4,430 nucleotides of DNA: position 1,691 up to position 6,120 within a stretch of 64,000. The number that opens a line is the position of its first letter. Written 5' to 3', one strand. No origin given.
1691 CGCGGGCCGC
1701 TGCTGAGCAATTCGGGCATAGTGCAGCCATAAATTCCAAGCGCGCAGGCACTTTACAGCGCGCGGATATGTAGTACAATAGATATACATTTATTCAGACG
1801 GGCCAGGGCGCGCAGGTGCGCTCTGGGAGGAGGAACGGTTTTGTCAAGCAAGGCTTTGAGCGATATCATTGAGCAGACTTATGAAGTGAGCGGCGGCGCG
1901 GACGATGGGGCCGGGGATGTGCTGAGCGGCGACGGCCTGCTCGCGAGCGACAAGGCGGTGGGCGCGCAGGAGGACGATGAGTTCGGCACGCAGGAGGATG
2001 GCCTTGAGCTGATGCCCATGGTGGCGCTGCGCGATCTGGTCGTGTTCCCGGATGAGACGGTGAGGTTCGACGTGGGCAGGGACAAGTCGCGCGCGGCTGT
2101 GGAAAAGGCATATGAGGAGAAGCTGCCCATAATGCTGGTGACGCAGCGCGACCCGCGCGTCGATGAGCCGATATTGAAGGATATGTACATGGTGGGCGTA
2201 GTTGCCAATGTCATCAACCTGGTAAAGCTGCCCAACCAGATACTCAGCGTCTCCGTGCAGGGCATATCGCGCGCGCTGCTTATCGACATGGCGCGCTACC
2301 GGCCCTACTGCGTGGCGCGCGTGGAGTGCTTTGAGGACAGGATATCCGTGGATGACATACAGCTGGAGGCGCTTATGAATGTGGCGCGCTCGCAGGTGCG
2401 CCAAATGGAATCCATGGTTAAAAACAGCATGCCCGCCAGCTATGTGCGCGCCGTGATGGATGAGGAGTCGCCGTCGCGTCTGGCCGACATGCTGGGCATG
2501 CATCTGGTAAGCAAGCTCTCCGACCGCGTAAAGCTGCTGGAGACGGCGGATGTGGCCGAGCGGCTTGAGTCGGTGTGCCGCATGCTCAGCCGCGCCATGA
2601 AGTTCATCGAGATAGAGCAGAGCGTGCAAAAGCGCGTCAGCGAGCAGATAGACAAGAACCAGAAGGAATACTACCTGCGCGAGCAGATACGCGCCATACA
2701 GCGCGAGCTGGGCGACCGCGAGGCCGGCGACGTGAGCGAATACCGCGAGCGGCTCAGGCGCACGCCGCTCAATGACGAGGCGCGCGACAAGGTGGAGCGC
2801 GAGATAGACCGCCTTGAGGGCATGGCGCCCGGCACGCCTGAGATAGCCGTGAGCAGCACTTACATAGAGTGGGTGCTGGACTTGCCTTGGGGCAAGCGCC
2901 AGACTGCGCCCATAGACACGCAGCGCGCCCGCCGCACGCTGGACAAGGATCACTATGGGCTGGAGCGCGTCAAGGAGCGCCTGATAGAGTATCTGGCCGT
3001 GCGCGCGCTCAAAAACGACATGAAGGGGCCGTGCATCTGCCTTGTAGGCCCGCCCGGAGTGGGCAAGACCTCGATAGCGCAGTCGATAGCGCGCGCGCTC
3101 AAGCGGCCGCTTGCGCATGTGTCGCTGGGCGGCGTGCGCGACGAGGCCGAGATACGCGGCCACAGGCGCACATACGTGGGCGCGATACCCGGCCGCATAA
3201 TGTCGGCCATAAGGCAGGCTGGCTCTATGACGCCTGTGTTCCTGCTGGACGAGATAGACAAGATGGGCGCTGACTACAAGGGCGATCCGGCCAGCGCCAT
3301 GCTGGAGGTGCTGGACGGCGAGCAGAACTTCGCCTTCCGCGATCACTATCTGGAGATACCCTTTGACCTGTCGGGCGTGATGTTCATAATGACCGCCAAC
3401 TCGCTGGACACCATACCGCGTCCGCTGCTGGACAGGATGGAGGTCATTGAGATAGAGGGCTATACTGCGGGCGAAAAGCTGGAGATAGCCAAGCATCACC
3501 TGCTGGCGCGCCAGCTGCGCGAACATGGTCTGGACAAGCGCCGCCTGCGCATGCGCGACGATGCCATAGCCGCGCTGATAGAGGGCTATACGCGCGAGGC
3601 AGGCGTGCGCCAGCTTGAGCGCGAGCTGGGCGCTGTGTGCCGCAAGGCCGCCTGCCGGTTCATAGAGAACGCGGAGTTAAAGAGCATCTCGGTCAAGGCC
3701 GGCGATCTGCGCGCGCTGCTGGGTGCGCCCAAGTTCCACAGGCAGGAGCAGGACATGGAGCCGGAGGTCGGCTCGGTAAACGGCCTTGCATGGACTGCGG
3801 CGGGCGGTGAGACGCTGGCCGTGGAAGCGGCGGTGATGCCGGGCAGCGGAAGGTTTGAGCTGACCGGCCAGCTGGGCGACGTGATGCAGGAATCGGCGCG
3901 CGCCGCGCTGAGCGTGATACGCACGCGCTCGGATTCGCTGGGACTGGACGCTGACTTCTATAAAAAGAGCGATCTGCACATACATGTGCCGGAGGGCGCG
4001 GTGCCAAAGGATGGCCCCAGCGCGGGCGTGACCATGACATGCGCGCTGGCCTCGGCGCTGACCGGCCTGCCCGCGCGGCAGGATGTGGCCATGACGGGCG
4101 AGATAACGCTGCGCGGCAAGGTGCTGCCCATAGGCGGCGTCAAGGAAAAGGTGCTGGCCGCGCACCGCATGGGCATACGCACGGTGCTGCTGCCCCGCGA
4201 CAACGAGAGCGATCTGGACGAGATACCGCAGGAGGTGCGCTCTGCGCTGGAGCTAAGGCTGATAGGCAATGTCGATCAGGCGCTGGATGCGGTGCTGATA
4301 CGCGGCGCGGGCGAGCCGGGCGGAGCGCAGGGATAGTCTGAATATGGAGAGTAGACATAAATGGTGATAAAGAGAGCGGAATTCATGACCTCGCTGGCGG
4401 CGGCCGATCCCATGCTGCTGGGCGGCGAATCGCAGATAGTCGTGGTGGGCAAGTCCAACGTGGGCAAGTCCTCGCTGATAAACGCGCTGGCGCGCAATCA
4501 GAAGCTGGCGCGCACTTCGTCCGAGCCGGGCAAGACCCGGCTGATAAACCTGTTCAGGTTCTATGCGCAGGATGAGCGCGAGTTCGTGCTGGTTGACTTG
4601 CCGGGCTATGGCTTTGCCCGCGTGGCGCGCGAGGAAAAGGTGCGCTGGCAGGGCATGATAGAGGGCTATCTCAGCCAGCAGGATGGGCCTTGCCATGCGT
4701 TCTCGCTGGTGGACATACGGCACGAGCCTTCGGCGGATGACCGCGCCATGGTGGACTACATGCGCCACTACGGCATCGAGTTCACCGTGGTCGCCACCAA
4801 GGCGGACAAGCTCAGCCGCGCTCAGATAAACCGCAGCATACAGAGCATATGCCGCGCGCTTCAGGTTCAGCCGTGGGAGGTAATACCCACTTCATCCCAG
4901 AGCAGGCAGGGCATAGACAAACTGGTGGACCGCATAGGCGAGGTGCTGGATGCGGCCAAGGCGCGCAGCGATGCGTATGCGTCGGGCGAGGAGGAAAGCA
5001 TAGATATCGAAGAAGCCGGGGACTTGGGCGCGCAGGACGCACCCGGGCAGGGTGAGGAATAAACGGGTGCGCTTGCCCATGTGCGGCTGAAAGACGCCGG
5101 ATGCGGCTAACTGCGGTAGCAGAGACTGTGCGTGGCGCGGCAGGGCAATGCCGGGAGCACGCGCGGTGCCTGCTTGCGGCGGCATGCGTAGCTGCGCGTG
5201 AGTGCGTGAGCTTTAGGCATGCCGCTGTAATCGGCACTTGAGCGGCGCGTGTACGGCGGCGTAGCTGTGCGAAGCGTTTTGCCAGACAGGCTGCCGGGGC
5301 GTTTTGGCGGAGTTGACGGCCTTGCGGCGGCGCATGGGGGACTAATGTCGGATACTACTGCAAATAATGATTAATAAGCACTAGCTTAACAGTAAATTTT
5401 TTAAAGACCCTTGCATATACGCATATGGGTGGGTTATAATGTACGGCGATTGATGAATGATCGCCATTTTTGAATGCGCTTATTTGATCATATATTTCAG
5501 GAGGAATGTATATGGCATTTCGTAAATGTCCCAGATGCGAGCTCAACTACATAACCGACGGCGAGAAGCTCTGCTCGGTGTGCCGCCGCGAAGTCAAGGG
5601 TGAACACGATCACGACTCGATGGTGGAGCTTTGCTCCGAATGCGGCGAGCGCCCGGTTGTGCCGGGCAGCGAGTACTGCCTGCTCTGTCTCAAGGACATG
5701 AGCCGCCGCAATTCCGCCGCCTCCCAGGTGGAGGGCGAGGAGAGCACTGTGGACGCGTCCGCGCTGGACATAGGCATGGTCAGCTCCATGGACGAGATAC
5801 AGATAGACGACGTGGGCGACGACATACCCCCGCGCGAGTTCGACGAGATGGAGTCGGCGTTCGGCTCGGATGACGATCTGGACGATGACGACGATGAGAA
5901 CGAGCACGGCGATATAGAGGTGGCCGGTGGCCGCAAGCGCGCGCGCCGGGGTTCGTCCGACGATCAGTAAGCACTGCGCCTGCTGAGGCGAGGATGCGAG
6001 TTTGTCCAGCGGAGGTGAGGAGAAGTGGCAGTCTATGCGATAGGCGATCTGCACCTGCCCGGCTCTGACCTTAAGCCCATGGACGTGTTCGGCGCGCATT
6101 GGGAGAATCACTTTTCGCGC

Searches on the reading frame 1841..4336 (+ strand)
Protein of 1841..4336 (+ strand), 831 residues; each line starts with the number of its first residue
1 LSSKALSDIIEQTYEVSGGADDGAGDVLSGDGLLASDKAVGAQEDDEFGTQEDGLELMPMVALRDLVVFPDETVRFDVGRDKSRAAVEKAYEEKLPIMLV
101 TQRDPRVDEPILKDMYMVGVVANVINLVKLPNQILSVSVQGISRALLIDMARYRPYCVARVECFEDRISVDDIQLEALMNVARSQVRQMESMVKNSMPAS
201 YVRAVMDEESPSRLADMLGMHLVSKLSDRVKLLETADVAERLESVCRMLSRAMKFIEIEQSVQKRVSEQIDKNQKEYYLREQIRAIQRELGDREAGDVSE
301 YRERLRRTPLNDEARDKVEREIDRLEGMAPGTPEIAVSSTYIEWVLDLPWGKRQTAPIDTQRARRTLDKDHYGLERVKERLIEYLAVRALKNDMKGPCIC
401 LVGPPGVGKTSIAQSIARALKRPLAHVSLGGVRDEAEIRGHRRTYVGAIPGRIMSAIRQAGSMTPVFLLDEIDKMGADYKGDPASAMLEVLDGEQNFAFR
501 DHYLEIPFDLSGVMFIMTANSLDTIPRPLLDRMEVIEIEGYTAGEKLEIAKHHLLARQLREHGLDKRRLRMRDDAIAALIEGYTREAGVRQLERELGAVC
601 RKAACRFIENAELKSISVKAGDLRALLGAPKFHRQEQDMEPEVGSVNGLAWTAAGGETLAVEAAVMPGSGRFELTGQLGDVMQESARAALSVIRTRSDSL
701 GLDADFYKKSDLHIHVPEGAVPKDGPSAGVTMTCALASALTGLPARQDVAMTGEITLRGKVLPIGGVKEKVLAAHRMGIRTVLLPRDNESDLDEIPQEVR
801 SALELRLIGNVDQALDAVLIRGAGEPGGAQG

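Call 42: search_protein_families(library=pfam, proteins=[window:1841-4336:+])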
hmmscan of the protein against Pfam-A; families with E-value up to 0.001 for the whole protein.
window:1841-4336:+ (831 aa): 11 families
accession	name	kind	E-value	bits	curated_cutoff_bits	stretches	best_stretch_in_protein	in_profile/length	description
PF05362.19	Lon_C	-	2.6e-88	295.4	21.1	1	618-820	2-204/205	Lon protease (S16) C-terminal proteolytic domain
PF02190.22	LON_substr_bdg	-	3.7e-39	135.1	28.7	1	58-251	2-200/200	ATP-dependent protease La (LON) substrate-binding domain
PF00004.35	AAA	-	2.6e-24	86.6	21.2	1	399-536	1-126/131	ATPase family associated with various cellular activities (AAA)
PF22667.2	Lon_lid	-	2.5e-20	72.3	27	1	561-614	2-55/57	Lon protease AAA+ ATPase lid domain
PF07728.20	AAA_5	-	1.6e-09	38.4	22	1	399-532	2-138/139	AAA domain (dynein-related subfamily)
PF13541.12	ChlI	-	6.5e-08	32.9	27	1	661-788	1-121/121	Subunit ChlI of Mg-chelatase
PF13191.12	AAA_16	-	3.9e-06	27.9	32.6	1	387-435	13-63/167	AAA ATPase domain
PF08298.17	AAA_PrkA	-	1.3e-05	24.8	25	1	367-422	56-111/358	PrkA AAA domain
PF13401.12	AAA_22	-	9.8e-05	23.1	27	0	396-480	5-97/130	AAA domain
PF05496.18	RuvB_N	-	0.00031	21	27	1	369-428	7-65/159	Holliday junction DNA helicase RuvB P-loop domain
PF03266.21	NTPase_1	-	0.0008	19.7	23.9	0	399-435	2-36/168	NTPase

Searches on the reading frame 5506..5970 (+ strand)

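Call 42: search_protein_families(library=pfam, proteins=[window:5506-5970:+])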
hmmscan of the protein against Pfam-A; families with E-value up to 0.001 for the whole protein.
window:5506-5970:+ (154 aa): 1 family
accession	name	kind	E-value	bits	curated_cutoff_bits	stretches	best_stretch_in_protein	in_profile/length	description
PF12773.13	DZR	-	0.00073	20.1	27.3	0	8-61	1-44/45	Double zinc ribbon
